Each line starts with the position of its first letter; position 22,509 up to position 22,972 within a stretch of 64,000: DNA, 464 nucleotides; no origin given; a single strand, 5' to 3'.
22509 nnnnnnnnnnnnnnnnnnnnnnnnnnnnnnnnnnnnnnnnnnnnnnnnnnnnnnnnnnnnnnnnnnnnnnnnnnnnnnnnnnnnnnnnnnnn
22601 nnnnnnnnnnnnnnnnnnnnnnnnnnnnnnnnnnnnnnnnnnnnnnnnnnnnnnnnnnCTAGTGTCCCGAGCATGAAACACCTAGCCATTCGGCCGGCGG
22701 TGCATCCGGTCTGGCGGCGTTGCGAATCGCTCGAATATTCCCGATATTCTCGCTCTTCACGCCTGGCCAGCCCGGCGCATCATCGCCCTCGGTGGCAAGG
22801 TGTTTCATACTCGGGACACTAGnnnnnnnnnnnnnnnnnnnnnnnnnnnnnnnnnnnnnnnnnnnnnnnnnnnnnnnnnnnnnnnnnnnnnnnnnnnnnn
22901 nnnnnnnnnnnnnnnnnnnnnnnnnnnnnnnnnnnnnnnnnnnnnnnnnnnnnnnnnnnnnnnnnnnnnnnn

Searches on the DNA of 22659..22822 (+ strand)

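Call 96: search_dna_similar(query=window:22659-22822:+, collection=ecoli_genomes, mode=distant, max_evalue=0.01)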
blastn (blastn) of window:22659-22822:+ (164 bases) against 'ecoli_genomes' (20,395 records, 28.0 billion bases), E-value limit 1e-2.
No match.
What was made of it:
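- On ERIC (enterobacterial repetitive intergenic consensus): No blastn match in 5,426 E. coli genomes (call 96).
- Closest known: Whole-length palindromic MITEs of enterobacteria and Neisseria. Different: There is no sequence similarity: no blastn match in 5,426 E. coli genomes (call 96).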
